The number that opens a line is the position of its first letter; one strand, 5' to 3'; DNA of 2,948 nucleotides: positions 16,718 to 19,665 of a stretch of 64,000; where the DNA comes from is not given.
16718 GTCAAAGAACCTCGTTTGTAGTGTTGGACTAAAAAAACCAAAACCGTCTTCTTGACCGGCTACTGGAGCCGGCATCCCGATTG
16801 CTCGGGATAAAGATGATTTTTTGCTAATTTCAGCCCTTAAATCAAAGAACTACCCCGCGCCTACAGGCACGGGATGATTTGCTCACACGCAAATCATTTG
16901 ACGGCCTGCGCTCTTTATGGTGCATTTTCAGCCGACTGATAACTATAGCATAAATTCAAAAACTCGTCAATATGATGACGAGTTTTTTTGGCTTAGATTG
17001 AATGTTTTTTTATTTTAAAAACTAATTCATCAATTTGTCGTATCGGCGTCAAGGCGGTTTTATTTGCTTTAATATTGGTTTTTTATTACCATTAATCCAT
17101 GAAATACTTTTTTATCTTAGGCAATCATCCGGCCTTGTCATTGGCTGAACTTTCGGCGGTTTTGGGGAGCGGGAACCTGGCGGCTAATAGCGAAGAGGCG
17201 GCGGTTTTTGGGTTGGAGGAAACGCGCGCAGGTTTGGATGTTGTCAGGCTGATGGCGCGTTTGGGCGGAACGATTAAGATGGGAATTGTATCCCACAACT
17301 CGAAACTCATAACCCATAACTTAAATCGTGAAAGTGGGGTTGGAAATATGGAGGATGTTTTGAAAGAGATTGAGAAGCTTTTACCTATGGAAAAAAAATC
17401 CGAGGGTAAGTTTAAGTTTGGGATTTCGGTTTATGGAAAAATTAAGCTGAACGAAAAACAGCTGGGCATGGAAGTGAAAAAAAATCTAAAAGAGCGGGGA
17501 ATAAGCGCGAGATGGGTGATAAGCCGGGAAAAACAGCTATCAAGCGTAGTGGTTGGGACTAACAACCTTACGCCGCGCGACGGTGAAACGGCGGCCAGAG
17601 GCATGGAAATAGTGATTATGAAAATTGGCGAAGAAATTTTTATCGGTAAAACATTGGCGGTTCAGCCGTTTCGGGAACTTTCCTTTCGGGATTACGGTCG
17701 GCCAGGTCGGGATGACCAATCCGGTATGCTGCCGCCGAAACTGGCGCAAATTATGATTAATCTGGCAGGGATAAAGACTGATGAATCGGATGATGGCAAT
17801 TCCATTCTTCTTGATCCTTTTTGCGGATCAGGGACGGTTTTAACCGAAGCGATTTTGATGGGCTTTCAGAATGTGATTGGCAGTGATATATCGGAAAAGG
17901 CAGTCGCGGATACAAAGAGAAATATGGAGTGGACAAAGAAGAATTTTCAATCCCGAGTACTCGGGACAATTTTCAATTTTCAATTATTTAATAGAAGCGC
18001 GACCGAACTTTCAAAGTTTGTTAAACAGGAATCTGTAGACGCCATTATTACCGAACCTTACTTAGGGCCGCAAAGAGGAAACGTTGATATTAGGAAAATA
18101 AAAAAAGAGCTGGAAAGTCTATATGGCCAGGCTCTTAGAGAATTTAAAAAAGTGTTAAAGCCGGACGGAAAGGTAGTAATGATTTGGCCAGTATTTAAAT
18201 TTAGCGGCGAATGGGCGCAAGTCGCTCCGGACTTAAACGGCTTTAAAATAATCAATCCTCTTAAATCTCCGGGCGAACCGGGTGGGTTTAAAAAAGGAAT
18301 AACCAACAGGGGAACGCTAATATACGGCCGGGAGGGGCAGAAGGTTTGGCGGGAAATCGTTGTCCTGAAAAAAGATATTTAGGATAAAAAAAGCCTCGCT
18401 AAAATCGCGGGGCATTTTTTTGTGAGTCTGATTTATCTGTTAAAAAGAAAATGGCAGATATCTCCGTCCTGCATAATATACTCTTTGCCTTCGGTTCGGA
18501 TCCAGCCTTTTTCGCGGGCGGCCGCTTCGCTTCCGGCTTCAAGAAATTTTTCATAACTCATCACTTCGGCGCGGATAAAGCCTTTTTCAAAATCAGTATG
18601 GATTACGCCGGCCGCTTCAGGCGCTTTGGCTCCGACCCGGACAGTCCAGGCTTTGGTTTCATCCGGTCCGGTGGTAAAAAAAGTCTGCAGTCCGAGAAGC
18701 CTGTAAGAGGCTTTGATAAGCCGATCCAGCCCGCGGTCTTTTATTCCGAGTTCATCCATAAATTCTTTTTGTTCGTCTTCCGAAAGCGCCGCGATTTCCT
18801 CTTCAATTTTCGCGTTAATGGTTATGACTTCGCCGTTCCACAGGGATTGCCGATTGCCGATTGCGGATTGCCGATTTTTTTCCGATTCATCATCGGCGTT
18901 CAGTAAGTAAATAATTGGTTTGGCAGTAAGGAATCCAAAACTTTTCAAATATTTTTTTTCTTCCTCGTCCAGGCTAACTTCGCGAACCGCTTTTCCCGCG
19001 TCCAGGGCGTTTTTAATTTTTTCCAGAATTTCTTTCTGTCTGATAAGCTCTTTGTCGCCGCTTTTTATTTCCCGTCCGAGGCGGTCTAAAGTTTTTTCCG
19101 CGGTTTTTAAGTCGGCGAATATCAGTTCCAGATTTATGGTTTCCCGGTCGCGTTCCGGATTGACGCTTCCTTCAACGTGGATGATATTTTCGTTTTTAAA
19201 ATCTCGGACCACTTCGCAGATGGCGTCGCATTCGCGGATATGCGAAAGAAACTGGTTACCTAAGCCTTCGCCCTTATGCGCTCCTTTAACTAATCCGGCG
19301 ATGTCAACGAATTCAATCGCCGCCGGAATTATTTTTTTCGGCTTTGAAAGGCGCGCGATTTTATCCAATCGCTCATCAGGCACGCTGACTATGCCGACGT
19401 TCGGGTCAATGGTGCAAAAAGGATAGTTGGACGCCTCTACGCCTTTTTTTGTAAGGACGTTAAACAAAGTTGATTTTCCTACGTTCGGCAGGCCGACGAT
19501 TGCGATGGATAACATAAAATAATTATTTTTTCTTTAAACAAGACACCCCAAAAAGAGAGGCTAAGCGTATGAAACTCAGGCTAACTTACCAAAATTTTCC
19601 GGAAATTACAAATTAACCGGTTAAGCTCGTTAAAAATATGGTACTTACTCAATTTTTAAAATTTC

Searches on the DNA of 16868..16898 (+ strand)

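Call 65: build_rna_model(alignment_id=A2, structure=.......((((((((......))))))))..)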
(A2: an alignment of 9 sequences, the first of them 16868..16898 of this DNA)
Model R1 built from alignment A2 (9 sequences, 31 columns); structure: as given.
model positions 31; base pairs 8; branch points 0; effective number of sequences 9; information 1.486 bits per position. Calibrated on 0.2 Mb of random sequence (short: E-values are rough).
structure used (alignment columns):
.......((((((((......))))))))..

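Call 66: search_with_rna_model(model_id=R1, sources=[window, L001, L003, L004, L007, L009, L013, L015, L017, L018, L019, L021, L022, L023], max_evalue=10)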
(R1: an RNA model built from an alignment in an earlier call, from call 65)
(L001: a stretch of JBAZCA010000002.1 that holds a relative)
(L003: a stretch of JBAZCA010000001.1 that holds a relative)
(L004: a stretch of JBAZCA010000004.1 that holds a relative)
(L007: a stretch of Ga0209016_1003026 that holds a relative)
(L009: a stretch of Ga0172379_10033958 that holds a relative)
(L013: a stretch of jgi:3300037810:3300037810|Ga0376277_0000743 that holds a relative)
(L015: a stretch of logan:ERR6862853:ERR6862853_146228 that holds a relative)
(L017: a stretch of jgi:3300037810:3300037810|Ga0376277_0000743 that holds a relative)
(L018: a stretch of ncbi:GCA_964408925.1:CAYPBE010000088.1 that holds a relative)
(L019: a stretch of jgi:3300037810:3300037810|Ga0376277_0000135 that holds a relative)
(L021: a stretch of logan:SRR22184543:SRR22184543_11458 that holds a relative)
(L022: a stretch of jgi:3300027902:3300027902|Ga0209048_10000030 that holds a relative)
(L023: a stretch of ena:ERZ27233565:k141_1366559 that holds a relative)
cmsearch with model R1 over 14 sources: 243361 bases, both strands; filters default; matches with E-value up to 10: 35.
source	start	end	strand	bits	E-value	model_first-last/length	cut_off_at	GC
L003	4354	4384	-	53.5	8.2e-10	1-31/31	no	0.39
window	16868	16898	+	52.6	1.3e-09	1-31/31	no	0.45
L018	713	743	+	52.4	1.4e-09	1-31/31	no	0.55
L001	7221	7251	+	52.1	1.7e-09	1-31/31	no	0.39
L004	648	678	+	51.6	2.2e-09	1-31/31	no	0.42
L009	2540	2570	+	50.9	3.2e-09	1-31/31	no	0.45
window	62218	62248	+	50.6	3.8e-09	1-31/31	no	0.48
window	30921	30951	+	50.6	3.8e-09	1-31/31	no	0.48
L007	9898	9928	+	49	9.1e-09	1-31/31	no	0.52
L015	4040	4065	+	17.9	0.15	1-31/31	no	0.42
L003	4402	4426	-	14.2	1.1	1-31/31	no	0.48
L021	5621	5648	+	13.7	1.4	1-31/31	no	0.29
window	22939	22961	+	13.7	1.4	1-31/31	no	0.39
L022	17063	17080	+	13.3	1.7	1-31/31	no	0.28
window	51363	51380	-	12.9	2.2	1-31/31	no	0.39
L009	1443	1484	-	12.5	2.6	1-31/31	no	0.36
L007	9904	9926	-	12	3.4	8-30/31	no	0.43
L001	7227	7249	-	11.9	3.6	8-30/31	no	0.3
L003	2286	2300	+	11.7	4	1-31/31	no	0.33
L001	3056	3084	+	10.9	6.1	1-31/31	no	0.34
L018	719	741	-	10.9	6.2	8-30/31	no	0.48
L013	2770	2801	+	10.8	6.7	1-31/31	no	0.53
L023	16221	16241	+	10.7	6.8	1-31/31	no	0.24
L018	3067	3092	-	10.7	6.9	1-31/31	no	0.58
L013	19170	19188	+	10.5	7.6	1-31/31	no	0.42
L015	12988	13002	-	10.5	7.8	1-31/31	no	0.33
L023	9828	9849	-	10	9.9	1-31/31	no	0.36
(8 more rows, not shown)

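Call 74: search_with_rna_model(model_id=R1, sources=[L024, L025, L026, L020, L016, L010, L008, L005], max_evalue=5)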
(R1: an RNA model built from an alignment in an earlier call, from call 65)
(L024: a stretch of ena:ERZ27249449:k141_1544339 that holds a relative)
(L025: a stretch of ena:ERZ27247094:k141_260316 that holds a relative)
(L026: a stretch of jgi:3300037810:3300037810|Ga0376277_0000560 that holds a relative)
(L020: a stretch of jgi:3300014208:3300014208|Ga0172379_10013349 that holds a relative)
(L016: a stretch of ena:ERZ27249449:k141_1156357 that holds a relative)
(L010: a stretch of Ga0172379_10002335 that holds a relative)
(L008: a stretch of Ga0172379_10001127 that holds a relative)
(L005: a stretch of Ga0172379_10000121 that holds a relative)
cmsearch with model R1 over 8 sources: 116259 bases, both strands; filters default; matches with E-value up to 5: 14.
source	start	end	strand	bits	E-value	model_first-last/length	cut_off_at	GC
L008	9645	9675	-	53.5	3.9e-10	1-31/31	no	0.39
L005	2749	2779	-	52.1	8.1e-10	1-31/31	no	0.39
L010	11092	11122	-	51.6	1.1e-09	1-31/31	no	0.42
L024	11494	11524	+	50.9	1.5e-09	1-31/31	no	0.45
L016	4067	4097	+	50.6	1.8e-09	1-31/31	no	0.48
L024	7080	7111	+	21.4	0.011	1-31/31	no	0.53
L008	9693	9717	-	14.2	0.5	1-31/31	no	0.48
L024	10397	10438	-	12.5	1.3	1-31/31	no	0.36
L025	10397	10438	-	12.5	1.3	1-31/31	no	0.36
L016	4073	4095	-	12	1.6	8-30/31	no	0.43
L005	2751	2773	+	11.9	1.7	8-30/31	no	0.3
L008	7577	7591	+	11.7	1.9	1-31/31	no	0.33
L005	6916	6944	-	10.9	2.9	1-31/31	no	0.34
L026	8000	8023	+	10.1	4.5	1-31/31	no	0.33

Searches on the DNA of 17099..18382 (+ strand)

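Call 52: search_rna_families(sources=[L011, L012, L018, L016], threshold=evalue, max_evalue=10)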
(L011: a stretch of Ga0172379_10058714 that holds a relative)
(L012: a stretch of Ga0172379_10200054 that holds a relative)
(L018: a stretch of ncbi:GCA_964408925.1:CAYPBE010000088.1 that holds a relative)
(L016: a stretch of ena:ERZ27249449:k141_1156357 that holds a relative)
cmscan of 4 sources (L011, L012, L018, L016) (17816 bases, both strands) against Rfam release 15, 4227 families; matches with E-value up to 10: 11.
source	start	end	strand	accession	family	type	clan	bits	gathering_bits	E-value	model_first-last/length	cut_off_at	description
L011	295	366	+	RF00005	tRNA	Gene; tRNA;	CL00001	69.7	29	1.1e-13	1-71/71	no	tRNA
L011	888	958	+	RF00005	tRNA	Gene; tRNA;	CL00001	55.2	29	1e-09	1-71/71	no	tRNA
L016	3936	4019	+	RF00005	tRNA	Gene; tRNA;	CL00001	46.9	29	2e-07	1-71/71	no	tRNA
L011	295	367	-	RF04354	Plastid-ycf2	Cis-reg;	-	39.4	65.7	2.7e-05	1-75/75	no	Plastid-ycf2 5UTR RNA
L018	2631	2790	-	RF01770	rimP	Cis-reg; leader;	-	24.8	47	2.8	1-102/102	no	Gammaprotebacteria rimP leader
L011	888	959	-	RF04354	Plastid-ycf2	Cis-reg;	-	24.7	65.7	0.29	1-75/75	no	Plastid-ycf2 5UTR RNA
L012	1177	1258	+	RF02860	Arrc14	Gene; sRNA;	-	23.9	99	8.6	1-167/167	no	Actinobacillus sRNA 14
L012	1119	1260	+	RF00557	L10_leader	Cis-reg; leader;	-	23.1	44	4.1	1-138/138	no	Ribosomal protein L10 leader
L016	7923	8090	+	RF02142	HOXA11-AS1_6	Gene; lncRNA;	-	18.4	50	3.7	1-179/179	no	HOXA11 antisense RNA 1 conserved region 6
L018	3188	3343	-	RF00234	glmS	Cis-reg; riboswitch;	-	17.2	37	2.9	1-167/167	no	glmS glucosamine-6-phosphate activated ribozyme aptamer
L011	2378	2493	-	RF02650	CncR1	Gene; sRNA;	-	16.4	76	7.2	1-213/213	no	Cag non-coding RNA1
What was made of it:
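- On Rfam RNA families (any): At E <= 10 on L011, L012, L016 and L018, no hit overlaps the element (call 52).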

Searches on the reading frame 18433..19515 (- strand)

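Call 10: search_protein_families(library=pfam, proteins=[window:18433-19515:-])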
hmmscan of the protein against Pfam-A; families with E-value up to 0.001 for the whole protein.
window:18433-19515:- (360 aa): 3 families
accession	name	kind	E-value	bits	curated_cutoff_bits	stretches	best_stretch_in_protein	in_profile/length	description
PF06071.19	YchF-GTPase_C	-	4.6e-39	132.9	27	1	276-359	1-84/84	Protein of unknown function (DUF933)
PF01926.29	MMR_HSR1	-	1e-23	84.1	21.9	1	4-110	2-88/113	50S ribosome-binding GTPase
PF02421.24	FeoB_N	-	1e-09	38.5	27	1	3-48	2-47/156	Ferrous iron transport protein B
